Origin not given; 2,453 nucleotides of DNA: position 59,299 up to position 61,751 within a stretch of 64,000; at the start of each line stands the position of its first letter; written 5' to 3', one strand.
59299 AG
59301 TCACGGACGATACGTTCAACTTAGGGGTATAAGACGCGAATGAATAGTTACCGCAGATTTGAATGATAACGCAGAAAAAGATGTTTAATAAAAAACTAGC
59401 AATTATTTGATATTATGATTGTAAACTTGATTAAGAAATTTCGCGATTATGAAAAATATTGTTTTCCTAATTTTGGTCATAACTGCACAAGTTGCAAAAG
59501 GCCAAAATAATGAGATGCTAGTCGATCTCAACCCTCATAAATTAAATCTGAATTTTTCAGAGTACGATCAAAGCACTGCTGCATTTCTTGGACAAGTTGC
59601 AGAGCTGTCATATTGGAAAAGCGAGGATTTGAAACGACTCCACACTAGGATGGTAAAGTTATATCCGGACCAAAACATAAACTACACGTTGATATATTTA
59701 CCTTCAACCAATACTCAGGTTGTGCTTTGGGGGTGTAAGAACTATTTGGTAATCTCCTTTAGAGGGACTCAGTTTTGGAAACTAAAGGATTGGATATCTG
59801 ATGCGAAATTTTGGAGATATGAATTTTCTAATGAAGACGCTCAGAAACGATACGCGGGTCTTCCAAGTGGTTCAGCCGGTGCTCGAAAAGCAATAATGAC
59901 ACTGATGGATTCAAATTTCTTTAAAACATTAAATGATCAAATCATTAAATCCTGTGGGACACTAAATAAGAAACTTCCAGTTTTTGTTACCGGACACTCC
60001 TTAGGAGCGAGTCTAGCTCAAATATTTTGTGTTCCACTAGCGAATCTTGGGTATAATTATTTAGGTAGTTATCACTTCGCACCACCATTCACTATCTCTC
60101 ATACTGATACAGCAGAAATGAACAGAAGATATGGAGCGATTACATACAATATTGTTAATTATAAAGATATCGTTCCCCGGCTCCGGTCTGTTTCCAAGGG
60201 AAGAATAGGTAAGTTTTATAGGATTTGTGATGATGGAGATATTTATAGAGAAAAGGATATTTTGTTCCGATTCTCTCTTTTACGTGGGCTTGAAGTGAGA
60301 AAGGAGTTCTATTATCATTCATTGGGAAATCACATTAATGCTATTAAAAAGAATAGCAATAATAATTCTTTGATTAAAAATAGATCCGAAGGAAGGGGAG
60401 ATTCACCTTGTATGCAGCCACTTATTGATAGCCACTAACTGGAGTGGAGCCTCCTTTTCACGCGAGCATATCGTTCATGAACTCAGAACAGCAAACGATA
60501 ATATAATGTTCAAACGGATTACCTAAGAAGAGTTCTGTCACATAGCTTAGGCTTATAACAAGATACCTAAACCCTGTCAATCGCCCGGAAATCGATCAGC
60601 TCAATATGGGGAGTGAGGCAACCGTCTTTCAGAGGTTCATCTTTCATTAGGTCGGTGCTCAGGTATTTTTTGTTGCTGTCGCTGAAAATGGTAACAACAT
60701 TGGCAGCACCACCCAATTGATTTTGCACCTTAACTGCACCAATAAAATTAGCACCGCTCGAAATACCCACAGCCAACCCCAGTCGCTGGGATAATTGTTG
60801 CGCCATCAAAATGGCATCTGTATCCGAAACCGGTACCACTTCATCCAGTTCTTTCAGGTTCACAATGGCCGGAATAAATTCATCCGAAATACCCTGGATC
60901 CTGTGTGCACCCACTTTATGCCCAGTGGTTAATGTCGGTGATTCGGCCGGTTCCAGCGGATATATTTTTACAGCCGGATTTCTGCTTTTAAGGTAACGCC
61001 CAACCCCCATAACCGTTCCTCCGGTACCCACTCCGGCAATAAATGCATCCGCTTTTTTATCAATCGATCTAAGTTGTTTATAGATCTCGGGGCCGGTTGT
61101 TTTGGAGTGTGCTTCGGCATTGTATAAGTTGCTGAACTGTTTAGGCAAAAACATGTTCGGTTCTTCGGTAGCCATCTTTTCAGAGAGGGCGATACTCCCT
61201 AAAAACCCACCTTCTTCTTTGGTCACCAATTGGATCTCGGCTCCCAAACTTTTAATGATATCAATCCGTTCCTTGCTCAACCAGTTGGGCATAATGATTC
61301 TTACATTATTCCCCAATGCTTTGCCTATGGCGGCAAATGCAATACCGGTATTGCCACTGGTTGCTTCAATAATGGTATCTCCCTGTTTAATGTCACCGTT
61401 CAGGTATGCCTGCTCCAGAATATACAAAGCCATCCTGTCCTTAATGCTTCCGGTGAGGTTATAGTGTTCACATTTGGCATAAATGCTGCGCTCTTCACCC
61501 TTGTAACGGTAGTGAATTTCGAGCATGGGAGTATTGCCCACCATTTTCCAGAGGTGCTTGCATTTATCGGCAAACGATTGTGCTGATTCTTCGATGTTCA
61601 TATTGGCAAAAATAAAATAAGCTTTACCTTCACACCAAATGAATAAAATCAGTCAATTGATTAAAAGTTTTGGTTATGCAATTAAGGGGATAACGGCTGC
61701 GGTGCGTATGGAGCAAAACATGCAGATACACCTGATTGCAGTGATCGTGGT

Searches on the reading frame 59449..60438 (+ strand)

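Call 45: search_protein_families(library=pfam, proteins=[window:59449-60438:+], max_evalue=0.001)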
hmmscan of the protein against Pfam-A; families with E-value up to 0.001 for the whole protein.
window:59449-60438:+ (329 aa): 1 family
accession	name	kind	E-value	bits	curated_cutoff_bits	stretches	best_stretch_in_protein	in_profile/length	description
PF01764.32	Lipase_3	-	1.7e-15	57.6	22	1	101-246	1-136/140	Lipase (class 3)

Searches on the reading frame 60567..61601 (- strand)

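Call 45: search_protein_families(library=pfam, proteins=[window:60567-61601:-], max_evalue=0.001)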
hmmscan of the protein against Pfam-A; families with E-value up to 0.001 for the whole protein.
window:60567-61601:- (344 aa): 1 family
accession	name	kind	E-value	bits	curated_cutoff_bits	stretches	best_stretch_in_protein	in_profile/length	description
PF00291.31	PALP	-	5.1e-69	233.3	35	1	20-308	4-295/295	Pyridoxal-phosphate dependent enzyme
